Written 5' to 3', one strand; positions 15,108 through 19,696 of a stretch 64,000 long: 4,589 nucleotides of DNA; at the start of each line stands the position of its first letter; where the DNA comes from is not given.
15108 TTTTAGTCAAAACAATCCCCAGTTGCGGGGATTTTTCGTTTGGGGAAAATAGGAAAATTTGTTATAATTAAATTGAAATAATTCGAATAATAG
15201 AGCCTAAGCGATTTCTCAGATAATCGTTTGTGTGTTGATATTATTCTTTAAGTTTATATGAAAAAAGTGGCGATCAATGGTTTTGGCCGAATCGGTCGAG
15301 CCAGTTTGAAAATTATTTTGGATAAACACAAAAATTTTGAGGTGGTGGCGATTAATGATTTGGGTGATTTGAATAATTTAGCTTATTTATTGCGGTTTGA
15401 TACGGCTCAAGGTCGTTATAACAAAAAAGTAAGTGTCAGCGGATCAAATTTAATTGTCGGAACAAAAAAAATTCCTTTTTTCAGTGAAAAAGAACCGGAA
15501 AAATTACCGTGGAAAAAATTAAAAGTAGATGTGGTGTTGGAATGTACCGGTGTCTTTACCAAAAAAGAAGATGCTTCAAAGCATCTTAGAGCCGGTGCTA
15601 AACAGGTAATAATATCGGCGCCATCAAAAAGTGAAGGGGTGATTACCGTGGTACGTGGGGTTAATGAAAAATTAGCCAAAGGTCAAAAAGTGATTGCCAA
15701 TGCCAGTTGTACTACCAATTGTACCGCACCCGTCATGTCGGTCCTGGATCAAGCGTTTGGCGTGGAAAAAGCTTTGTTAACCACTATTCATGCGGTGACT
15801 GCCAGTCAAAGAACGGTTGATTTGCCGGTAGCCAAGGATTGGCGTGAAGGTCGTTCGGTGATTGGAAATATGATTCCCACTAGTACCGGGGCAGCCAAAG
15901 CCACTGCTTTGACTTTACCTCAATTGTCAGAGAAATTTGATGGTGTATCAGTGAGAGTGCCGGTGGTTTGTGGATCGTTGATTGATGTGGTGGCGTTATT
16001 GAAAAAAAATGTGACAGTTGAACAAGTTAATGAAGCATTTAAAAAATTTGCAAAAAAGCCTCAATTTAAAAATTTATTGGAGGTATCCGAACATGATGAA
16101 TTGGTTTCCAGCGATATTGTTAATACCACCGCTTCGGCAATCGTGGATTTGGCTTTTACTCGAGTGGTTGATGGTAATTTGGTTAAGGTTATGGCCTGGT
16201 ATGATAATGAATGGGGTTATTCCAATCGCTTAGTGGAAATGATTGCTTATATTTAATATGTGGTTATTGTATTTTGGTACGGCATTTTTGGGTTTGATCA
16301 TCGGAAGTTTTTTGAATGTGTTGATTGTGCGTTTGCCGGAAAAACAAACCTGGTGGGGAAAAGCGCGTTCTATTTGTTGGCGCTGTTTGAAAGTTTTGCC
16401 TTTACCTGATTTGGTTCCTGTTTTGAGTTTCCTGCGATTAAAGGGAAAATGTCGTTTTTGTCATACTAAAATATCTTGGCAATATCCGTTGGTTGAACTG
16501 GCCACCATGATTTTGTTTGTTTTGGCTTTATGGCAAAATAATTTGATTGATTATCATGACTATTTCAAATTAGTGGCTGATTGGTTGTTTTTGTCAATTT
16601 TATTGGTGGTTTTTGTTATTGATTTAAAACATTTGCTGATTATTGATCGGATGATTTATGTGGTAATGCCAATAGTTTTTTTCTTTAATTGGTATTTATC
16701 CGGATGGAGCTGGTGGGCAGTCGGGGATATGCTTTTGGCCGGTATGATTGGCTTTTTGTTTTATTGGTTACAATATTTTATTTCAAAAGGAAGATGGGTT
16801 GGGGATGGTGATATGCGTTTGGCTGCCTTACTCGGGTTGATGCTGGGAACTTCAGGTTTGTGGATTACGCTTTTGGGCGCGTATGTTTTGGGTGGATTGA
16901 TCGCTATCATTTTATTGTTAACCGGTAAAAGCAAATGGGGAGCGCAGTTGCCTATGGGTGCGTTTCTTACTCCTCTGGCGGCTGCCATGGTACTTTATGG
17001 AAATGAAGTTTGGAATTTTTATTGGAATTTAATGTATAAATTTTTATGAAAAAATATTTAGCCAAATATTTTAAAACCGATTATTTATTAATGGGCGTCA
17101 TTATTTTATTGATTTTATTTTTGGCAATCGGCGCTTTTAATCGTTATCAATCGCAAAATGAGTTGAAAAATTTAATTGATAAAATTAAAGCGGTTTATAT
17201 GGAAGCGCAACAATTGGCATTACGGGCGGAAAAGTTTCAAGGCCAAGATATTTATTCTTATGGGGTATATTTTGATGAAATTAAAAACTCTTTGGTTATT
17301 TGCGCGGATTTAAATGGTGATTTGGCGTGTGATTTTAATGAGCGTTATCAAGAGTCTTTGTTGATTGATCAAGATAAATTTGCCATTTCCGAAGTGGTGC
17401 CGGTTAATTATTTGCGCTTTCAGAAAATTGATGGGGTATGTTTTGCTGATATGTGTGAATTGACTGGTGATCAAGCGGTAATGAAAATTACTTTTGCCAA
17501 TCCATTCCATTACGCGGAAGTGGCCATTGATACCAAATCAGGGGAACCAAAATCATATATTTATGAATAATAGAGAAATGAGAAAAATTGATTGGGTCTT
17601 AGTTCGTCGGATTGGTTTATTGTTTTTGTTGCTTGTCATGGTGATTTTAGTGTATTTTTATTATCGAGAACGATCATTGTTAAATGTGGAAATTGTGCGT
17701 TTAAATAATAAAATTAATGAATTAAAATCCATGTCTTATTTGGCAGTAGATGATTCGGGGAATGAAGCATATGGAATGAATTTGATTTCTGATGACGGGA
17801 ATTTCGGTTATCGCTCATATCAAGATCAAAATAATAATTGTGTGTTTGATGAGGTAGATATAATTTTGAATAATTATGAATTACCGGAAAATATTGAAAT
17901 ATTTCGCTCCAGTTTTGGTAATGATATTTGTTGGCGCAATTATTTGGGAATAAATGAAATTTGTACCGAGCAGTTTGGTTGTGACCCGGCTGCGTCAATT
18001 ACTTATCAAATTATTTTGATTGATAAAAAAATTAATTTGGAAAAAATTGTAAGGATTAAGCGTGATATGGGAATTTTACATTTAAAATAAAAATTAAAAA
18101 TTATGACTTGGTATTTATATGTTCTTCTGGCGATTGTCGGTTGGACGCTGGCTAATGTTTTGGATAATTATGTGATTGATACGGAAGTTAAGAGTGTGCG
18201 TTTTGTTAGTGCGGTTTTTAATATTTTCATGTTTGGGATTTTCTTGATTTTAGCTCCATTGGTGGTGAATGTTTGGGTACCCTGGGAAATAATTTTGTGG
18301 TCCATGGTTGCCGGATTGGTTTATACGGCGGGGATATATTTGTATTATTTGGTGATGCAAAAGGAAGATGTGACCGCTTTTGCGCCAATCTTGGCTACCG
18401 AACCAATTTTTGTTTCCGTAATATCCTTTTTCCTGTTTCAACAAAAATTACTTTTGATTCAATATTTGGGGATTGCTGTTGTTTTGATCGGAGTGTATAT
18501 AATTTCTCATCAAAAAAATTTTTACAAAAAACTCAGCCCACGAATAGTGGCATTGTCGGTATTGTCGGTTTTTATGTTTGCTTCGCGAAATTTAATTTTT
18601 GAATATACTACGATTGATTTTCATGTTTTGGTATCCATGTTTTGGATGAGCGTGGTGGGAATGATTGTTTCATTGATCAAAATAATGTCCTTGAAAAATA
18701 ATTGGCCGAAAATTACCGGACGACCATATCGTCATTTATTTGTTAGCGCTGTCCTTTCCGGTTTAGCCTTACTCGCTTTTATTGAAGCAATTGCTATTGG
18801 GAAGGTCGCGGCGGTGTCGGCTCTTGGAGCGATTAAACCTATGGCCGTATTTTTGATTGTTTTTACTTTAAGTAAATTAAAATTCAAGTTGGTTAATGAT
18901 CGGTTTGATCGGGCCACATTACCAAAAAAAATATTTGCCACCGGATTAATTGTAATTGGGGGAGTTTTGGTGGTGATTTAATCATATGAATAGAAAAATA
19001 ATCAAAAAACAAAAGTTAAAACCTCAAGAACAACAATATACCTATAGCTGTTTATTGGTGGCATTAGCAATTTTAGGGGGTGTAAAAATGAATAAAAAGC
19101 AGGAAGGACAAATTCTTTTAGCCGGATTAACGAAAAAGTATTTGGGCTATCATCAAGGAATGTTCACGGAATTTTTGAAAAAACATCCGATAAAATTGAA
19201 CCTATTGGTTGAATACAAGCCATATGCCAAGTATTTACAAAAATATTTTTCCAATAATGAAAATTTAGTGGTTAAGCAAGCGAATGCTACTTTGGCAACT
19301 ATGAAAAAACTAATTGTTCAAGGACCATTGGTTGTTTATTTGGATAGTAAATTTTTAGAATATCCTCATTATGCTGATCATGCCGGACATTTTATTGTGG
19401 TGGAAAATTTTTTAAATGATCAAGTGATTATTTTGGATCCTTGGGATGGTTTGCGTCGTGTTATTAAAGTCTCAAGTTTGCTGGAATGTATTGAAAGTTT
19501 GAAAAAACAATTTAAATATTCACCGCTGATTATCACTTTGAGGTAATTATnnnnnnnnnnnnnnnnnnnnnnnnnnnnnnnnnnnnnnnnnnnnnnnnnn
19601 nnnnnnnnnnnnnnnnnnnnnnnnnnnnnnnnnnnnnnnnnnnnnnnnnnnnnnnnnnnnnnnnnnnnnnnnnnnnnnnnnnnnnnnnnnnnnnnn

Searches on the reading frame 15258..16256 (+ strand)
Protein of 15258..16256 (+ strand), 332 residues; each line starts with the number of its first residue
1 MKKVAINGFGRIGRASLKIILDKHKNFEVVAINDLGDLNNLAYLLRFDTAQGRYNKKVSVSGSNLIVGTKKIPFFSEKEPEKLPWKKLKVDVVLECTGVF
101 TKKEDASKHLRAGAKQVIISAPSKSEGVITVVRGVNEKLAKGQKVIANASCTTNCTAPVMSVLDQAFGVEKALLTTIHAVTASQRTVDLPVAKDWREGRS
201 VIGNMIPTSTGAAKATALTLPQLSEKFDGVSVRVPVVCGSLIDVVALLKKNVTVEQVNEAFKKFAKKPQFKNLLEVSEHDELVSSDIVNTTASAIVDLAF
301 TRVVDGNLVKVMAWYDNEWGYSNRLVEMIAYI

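Call 58: search_protein_families(library=pfam, proteins=[window:15258-16256:+], max_evalue=0.0001)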
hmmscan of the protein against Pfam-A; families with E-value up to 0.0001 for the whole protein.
window:15258-16256:+ (332 aa): 2 families
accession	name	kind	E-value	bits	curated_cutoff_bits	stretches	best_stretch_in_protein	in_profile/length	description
PF02800.25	Gp_dh_C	-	5e-51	172.9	24.4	1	157-315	2-158/158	Glyceraldehyde 3-phosphate dehydrogenase, C-terminal domain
PF00044.30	Gp_dh_N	-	5.6e-37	126.5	31.7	1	3-103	2-101/101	Glyceraldehyde 3-phosphate dehydrogenase, NAD binding domain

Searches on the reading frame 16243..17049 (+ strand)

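Call 58: search_protein_families(library=pfam, proteins=[window:16243-17049:+], max_evalue=0.0001)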
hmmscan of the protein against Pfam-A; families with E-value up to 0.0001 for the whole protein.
window:16243-17049:+ (268 aa): 2 families
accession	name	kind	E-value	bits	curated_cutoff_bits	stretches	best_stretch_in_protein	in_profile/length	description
PF06750.18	A24_N_bact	-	1.2e-28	99.4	23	1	16-98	2-83/84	Bacterial Peptidase A24 N-terminal domain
PF01478.23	Peptidase_A24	-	3.3e-12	47.2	26.5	1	114-222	1-104/104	Type IV leader peptidase family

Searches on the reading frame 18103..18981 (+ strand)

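Call 58: search_protein_families(library=pfam, proteins=[window:18103-18981:+], max_evalue=0.0001)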
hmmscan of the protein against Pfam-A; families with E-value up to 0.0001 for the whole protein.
window:18103-18981:+ (292 aa): 1 family
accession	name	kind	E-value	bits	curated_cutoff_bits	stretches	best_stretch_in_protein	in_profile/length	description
PF00892.27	EamA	-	5.7e-16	59.5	28.2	1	2-135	2-134/135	EamA-like transporter family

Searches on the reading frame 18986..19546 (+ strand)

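Call 58: search_protein_families(library=pfam, proteins=[window:18986-19546:+], max_evalue=0.0001)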
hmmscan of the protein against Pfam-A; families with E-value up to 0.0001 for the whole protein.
window:18986-19546:+ (186 aa): 1 family
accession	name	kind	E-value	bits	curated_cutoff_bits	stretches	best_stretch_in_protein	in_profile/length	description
PF13529.12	Peptidase_C39_2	-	5.4e-05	24.2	24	1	56-153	46-143/143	Peptidase_C39 like family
